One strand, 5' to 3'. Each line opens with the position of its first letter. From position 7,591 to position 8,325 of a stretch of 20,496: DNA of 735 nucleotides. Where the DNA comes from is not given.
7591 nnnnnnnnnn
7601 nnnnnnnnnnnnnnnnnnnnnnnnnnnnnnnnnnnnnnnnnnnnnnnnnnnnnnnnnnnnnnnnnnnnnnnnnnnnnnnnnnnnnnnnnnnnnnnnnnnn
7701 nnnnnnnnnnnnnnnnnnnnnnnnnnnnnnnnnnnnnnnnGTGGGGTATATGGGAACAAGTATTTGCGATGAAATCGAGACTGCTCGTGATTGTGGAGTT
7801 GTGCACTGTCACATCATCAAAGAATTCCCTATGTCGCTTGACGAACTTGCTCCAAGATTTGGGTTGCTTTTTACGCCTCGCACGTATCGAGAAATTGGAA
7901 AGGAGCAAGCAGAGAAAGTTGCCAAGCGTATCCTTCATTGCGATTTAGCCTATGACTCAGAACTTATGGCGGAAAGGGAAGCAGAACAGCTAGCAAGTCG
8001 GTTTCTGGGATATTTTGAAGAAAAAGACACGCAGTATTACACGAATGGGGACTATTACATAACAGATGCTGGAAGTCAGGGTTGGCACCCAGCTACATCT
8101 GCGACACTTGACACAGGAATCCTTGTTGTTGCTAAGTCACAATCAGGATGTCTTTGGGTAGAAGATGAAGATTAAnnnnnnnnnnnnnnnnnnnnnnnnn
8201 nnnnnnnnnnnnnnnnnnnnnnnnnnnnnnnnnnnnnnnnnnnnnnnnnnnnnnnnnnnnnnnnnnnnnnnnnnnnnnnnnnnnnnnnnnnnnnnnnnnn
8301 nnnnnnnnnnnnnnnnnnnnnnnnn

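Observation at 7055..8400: AT-rich, HIP1-free insert carrying TA genes next to a truncated sensor gene, bounded by a 9-bp direct repeat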

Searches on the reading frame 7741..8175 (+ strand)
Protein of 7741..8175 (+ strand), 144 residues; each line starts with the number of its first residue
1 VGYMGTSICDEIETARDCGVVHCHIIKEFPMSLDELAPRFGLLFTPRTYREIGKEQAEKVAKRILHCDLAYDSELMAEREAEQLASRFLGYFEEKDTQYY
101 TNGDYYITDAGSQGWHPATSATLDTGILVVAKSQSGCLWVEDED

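Call 6: search_protein_families(library=pfam, proteins=[window:7741-8175:+], max_evalue=0.01)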
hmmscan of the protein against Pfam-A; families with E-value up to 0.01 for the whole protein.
window:7741-8175:+ (144 aa): 0 families

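Call 7: search_protein_families(library=ncbifam, proteins=[window:7741-8175:+], max_evalue=0.01)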
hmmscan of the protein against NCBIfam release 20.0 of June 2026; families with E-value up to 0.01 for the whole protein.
window:7741-8175:+ (144 aa): 0 families

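Call 17: find_homologous_proteins(query=window:7741-8172:+, max_evalue=0.001)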
Query window:7741-8172:+ (144 aa): 15 proteins with E <= 0.001 among 23 candidates.
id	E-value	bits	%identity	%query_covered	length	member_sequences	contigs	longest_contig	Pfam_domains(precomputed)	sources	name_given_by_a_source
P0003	9.6e-94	329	100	100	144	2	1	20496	-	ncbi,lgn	-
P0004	3.9e-81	288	90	100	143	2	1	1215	-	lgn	-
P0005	2.1e-77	276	90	98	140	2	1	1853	-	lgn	-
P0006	8.9e-57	209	67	98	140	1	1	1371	-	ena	-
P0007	8.6e-55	203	67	95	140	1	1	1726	-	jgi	-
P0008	2.3e-54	201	63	98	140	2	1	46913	-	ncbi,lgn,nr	ncbi:MAG: hypothetical protein KME12_22180 [Trichocoleus desertorum ATA4-8-CV12]|nr:hypothetical pro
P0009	4.1e-54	200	65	95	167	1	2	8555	-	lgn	-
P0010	2.0e-53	198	66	95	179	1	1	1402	-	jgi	jgi:hypothetical protein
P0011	3.6e-53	197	63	100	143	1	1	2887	-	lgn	-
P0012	7.5e-52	193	63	98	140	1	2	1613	-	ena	-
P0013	6.2e-48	180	60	98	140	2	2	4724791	-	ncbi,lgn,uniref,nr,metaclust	ncbi:hypothetical protein [Gloeobacter kilaueensis]|uniref:Uncharacterized protein n=1 Tax=Gloeobact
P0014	7.9e-43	164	54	98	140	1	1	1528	-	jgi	jgi:hypothetical protein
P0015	2.6e-42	162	57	95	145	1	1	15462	-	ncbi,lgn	ncbi:MAG: hypothetical protein AAF316_04425 [Cyanobacteria bacterium P01_A01_bin.80]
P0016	3.0e-35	139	61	79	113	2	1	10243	-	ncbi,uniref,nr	ncbi:hypothetical protein C7B82_16420 [Stenomitos frigidus ULC18]|uniref:Uncharacterized protein n=2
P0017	4.9e-21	93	40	97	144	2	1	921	-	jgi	-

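Call 18: find_encoding_contigs(protein=P0008, flank=6000, max_places=3)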
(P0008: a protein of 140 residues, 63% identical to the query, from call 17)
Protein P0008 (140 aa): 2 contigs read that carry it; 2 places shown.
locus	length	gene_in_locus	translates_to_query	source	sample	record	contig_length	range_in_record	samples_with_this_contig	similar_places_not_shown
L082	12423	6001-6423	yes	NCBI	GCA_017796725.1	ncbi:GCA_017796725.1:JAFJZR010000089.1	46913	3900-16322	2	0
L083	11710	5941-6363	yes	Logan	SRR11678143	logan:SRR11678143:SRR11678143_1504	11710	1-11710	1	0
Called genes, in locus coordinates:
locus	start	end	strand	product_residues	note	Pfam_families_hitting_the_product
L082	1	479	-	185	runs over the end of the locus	PF16734:Pilin_GH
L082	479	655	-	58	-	-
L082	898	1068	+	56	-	-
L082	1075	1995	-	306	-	PF01007:IRK (faint), PF07885:Ion_trans_2, PF17655:IRK_C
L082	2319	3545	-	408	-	PF14234:DUF4336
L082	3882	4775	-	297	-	PF02086:MethyltransfD12 (faint)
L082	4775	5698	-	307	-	PF12183:NotI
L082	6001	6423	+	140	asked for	-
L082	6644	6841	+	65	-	-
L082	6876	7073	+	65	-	-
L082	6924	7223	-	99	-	-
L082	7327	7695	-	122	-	PF20409:SnoaL_5, PF12680:SnoaL_2 (weak)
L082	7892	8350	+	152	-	PF12802:MarR_2, PF01047:MarR, PF13463:HTH_27 (weak), PF09339:HTH_IclR (weak), PF13412:HTH_24 (faint)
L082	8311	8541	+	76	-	PF05685:Uma2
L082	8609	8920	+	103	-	-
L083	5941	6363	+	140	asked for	-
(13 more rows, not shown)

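Call 19: find_encoding_contigs(protein=P0005, flank=6000, max_places=3)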
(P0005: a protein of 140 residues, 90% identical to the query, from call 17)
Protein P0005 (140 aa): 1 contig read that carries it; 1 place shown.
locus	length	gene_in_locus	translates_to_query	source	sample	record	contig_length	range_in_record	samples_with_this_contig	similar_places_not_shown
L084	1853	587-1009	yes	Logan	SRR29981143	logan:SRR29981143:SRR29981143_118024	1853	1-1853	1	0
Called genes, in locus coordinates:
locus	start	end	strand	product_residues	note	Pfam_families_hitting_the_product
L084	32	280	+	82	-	PF05016:ParE_toxin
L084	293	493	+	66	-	PF02604:PhdYeFM_antitox (weak)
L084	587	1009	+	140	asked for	-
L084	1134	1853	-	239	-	?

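Call 20: find_encoding_contigs(protein=P0013, flank=6000, max_places=3)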
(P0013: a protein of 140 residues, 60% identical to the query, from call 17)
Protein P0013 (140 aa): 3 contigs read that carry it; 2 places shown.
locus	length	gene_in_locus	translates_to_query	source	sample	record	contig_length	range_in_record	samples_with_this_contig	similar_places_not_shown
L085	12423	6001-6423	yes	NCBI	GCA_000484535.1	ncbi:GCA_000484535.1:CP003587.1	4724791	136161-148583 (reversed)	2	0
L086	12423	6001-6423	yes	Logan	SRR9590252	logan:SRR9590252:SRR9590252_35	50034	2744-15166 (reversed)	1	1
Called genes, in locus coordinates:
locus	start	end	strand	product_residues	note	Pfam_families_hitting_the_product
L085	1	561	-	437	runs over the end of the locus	PF07005:SBD_N, PF17042:NBD_C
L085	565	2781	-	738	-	PF09364:XFP_N (weak), PF02779:Transket_pyr (weak), PF03894:XFP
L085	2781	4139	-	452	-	PF13187:Fer4_9 (faint), PF00037:Fer4 (faint), PF12838:Fer4_7, PF13183:Fer4_8, PF13237:Fer4_10 (weak), PF13484:Fer4_16 (weak), PF13534:Fer4_17, PF02754:CCG, +2 more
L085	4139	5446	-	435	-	PF01565:FAD_binding_4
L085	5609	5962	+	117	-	PF04828:GFA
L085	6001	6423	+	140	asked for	-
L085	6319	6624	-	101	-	-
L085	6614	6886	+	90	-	-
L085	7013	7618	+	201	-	PF07466:DUF1517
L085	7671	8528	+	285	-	-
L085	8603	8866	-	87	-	-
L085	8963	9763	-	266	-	PF08543:Phos_pyr_kin, PF00294:PfkB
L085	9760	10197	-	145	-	PF00376:MerR, PF13411:MerR_1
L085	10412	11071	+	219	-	PF09335:VTT_dom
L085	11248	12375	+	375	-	PF10216:ChpXY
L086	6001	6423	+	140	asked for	-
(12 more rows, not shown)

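Call 22: find_encoding_contigs(protein=P0004, flank=6000, max_places=3)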
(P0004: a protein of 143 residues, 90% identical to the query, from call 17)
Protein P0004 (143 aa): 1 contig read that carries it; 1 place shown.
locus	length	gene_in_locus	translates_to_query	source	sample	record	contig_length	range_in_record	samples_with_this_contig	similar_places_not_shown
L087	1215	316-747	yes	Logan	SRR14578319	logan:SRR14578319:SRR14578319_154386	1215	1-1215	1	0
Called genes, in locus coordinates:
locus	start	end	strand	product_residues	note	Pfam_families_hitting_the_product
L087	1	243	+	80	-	?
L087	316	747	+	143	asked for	-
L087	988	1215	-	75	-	?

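Call 23: find_encoding_contigs(protein=P0009, flank=6000, max_places=3)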
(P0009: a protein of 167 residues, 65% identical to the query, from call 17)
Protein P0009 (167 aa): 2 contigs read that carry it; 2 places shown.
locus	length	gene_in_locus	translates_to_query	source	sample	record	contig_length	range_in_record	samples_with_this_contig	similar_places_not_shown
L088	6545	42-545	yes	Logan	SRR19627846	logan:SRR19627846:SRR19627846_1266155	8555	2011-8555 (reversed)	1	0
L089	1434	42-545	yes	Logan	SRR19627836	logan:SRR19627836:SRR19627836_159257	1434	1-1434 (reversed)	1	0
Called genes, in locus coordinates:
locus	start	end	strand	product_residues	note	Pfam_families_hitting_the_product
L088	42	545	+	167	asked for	-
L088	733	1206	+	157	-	-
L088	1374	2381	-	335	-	PF02899:Phage_int_SAM_1, PF13495:Phage_int_SAM_4 (weak), PF00589:Phage_integrase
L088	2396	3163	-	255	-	PF05685:Uma2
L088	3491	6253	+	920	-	PF08722:Tn7_TnsA-like_N (weak), PF00665:rve, PF09299:Mu-transpos_C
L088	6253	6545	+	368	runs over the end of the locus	PF05621:TniB, PF13191:AAA_16 (faint), PF01637:ATPase_2 (weak), PF13173:AAA_14 (weak), PF13401:AAA_22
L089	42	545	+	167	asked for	-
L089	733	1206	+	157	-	-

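Call 46: search_dna_similar(query=window:7741-8172:+, collection=plasmids, mode=protein, max_rows=10)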
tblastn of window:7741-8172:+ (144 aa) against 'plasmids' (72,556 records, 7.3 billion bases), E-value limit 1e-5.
No match.

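Call 50: search_protein_families(library=pfam, alignment_id=A5, max_evalue=5)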
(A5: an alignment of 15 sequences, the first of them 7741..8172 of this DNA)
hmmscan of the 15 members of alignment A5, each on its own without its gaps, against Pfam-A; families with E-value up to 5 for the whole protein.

A. member 1, window:7741-8172:+ (144 aa): 1 family
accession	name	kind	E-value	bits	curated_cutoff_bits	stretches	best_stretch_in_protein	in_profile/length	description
PF21234.2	Phosphatase-like_N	-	0.11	13.4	27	1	78-95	2-19/58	Protein-tyrosine-phosphatase-like, N-terminal domain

B. families by the number of members that match (of 15 scanned): 9 families
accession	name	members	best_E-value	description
PF04786.17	Baculo_DNA_bind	2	0.027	ssDNA binding protein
PF21234.2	Phosphatase-like_N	2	0.11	Protein-tyrosine-phosphatase-like, N-terminal domain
PF10945.13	CBP_BcsR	1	0.015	Cellulose biosynthesis protein BcsR-like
PF09569.16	RE_ScaI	1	0.069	ScaI restriction endonuclease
PF11417.13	Inhibitor_G39P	1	0.085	Loader and inhibitor of phage G40P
PF19484.4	DUF6020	1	0.087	Family of unknown function (DUF6020)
PF11565.13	PorB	1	0.11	Alpha helical Porin B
PF13559.11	DUF4129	1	0.14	Domain of unknown function (DUF4129)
PF21476.4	PF0610-like_N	1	0.19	PF0610-like, N-terminal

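Call 54: predict_structure(alignment_id=A5)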
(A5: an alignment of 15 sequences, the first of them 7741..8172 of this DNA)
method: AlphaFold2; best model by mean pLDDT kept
length: 144 residues; sequences in the alignment: 15
mean_pLDDT: 80.8   pTM: 0.78
mean pLDDT of the five models: 80.8, 80.1, 78.3, 77.9, 77.9
residues with pLDDT >= 90: 57; 70-90: 57; 50-70: 17; < 50: 13
segments of 3 or more residues with pLDDT < 50: 1-5, 107-112
pLDDT, mean of each block of 10 residues (from residue 1): 60 82 86 89 83 91 87 88 95 91 62 56 79 91 62
secondary structure, 60 per line:
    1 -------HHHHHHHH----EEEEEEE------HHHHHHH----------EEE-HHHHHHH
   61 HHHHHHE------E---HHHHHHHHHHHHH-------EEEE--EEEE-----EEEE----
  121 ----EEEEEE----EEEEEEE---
elements in order: H8-15 E20-26 H33-39 E50-52 H54-66 H78-90 E98-101 E104-107 E113-116 E125-130 E135-141

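Call 64: fold_search(model_id=the predicted structure, library=pdb)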
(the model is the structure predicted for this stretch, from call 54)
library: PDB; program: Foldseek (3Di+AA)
matches with E <= 10: 559; with E <= 0.001: 0
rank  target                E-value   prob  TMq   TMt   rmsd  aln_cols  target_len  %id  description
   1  5crf_B                4.2e-02  0.28  0.19  0.08  16.4        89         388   15  Structure of the penicillin-binding protein PonA1 from Mycobacterium Tuberculosis (released 2016-05-04)
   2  5crf_C                1.1e-01  0.20  0.20  0.08  16.7        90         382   14  Structure of the penicillin-binding protein PonA1 from Mycobacterium Tuberculosis (released 2016-05-04)
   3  5crf_D                1.1e-01  0.16  0.19  0.08  16.5        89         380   15  Structure of the penicillin-binding protein PonA1 from Mycobacterium Tuberculosis (released 2016-05-04)
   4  9d78_D                1.1e-01  0.09  0.16  0.11  11.6        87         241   15  Apo-OXA-58 carbapenemase (released 2024-12-11)
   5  5cxw                  1.4e-01  0.18  0.19  0.08  16.0        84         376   15  Structure of the PonA1 protein from Mycobacterium Tuberculosis in complex with penicillin V (released 2016-05-04)
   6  2c6w_B                1.4e-01  0.18  0.19  0.08  14.0        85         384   14  PENICILLIN-BINDING PROTEIN 1A (PBP-1A) FROM STREPTOCOCCUS PNEUMONIAE (released 2005-12-07)
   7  3zg9_B                1.6e-01  0.21  0.20  0.07  14.3        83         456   11  Crystal Structure of Penicillin-Binding Protein 4 from Listeria monocytogenes in the Cefuroxime bound form (released 2014-01-15)
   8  3zg7_B                1.6e-01  0.21  0.20  0.08  14.4        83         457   10  Crystal Structure of Penicillin-Binding Protein 4 from Listeria monocytogenes in the apo form (released 2013-05-29)
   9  9d78_A                1.6e-01  0.08  0.14  0.10  12.5        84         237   13  Apo-OXA-58 carbapenemase (released 2024-12-11)
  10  3zg8_B                1.7e-01  0.21  0.20  0.08  14.6        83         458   11  Crystal Structure of Penicillin Binding Protein 4 from Listeria monocytogenes in the Ampicillin bound form (released 2013-05-29)
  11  3d36_B                1.7e-01  0.06  0.16  0.12  16.6       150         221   11  How to Switch Off a Histidine Kinase: Crystal Structure of Geobacillus stearothermophilus KinB with the Inhibitor Sda (released 2009-01-13)
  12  2olu                  1.8e-01  0.20  0.20  0.05  14.1        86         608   13  Structural Insight Into the Transglycosylation Step Of Bacterial Cell Wall Biosynthesis : Apoenzyme (released 2007-03-20)
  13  9d78_B                1.8e-01  0.09  0.16  0.11  11.4        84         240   14  Apo-OXA-58 carbapenemase (released 2024-12-11)
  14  5crf_A                1.9e-01  0.16  0.19  0.08  13.6        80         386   14  Structure of the penicillin-binding protein PonA1 from Mycobacterium Tuberculosis (released 2016-05-04)
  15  9d7c_A                1.9e-01  0.09  0.16  0.11  11.4        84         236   14  OXA-58-NA-1-157 10 min complex (released 2024-12-11)
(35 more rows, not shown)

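Call 68: search_protein_representatives(alignment_id=A5)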
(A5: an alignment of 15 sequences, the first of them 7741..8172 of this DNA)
Query: 15 sequences, 140 profile positions. Proteins with E-value up to 0.001 (for the whole library): 1182; up to 1e-10: 696; up to 1e-30: 50. The best 150 are listed.
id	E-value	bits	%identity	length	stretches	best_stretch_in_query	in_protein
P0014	4.6e-63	227.8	-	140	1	2-140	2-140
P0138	2.8e-59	215.5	-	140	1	1-140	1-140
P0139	1.8e-54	199.9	-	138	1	3-140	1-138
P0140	6.8e-47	175.4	-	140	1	3-140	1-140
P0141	7.0e-47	175.3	-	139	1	3-140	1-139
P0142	1.1e-40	155.2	-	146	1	3-140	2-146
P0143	2.3e-40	154.2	-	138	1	3-140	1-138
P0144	4.7e-40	153.2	-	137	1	3-140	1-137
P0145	4.9e-39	149.9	-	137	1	7-138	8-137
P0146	9.0e-39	149.1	-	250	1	5-140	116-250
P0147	1.4e-38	148.4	-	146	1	3-140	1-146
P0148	1.7e-38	148.1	-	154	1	2-140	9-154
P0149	4.3e-38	146.9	-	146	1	1-140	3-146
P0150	4.7e-38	146.7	-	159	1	4-140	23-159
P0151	1.4e-37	145.2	-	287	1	4-140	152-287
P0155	1.1e-36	142.2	-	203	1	1-140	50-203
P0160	6.2e-36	139.8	-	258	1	7-140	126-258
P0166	8.6e-35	136.2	-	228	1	3-140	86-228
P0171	6.3e-33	130.1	-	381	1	3-140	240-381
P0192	3.6e-30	121.2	-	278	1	4-140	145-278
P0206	2.3e-28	115.3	-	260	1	3-140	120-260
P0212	5.4e-28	114.1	-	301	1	4-140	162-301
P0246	2.3e-25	105.6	-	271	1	4-140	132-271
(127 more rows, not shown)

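Call 69: search_protein_families(library=pfam, proteins=[P0146, P0151, P0160, P0166, P0171, P0192, P0206, P0212, P0246, P0155], max_evalue=0.01)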
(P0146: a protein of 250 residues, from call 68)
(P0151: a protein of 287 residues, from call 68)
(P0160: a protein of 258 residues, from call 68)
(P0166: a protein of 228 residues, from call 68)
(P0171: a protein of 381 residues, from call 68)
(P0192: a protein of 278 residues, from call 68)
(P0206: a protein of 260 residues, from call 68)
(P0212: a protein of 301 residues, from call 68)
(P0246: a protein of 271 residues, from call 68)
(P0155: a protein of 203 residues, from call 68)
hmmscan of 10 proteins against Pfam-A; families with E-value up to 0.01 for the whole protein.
P0146 (250 aa): 0 families

P0151 (287 aa): 0 families

P0160 (258 aa): 0 families

P0166 (228 aa): 0 families

P0171 (381 aa): 0 families

P0192 (278 aa): 1 family
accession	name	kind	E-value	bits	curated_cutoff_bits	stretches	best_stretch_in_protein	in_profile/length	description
PF13676.11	TIR_2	-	0.0087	17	28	0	12-102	2-90/122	TIR domain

P0206 (260 aa): 0 families

P0212 (301 aa): 0 families

P0246 (271 aa): 0 families

P0155 (203 aa): 0 families

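Call 70: search_protein_families(library=padloc, proteins=[window:7741-8172:+], max_evalue=0.01)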
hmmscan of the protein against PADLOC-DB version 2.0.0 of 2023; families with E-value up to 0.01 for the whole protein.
window:7741-8172:+ (144 aa): 0 families

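Call 71: search_protein_families(library=phrogs, proteins=[window:7741-8172:+], max_evalue=0.01)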
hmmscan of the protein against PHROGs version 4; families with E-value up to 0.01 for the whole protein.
window:7741-8172:+ (144 aa): 0 families

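Call 83: search_solved_structures(query=A9, max_evalue=10, show_alignments=2)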
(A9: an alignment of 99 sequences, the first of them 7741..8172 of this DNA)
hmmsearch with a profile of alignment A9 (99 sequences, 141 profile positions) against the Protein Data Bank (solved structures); distinct sequences matched with E-value up to 10: 2.
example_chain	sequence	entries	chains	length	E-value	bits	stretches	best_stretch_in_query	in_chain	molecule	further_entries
7xgl_A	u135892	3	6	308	1.4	11.9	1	46-75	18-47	Quinolinate Phosphoribosyl Transferase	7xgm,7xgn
8b28_A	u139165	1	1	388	2.1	11.4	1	46-70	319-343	Enhanced disease susceptibility 1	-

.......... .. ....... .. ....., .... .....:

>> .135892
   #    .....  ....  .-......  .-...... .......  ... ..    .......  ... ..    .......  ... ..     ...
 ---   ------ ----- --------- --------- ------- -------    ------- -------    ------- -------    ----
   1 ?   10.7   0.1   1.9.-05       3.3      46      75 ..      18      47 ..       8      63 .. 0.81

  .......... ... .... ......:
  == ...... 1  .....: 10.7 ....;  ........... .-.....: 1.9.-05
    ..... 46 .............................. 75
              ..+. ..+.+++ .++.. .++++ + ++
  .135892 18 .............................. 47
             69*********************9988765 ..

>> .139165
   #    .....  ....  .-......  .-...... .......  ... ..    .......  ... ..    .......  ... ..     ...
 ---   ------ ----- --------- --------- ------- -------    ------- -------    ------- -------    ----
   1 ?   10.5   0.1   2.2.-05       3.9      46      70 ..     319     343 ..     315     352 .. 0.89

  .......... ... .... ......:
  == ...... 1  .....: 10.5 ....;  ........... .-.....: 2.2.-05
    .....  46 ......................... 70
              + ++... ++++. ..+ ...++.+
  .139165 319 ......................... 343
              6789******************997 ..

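Call 88: predict_structure(alignment_id=A9)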
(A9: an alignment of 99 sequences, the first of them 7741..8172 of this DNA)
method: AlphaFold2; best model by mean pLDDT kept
length: 144 residues; sequences in the alignment: 99
mean_pLDDT: 91.0   pTM: 0.86
mean pLDDT of the five models: 91.0, 89.9, 88.1, 84.5, 80.7
residues with pLDDT >= 90: 115; 70-90: 16; 50-70: 10; < 50: 3
segments of 3 or more residues with pLDDT < 50: 1-3
pLDDT, mean of each block of 10 residues (from residue 1): 71 94 92 95 95 96 95 95 98 94 75 84 96 96 85
secondary structure, 60 per line:
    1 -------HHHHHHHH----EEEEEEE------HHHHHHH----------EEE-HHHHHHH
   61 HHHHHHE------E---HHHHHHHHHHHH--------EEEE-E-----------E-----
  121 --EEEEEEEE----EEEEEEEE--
elements in order: H8-15 E20-26 H33-39 E50-52 H54-66 H78-89 E98-101 E123-130 E135-142
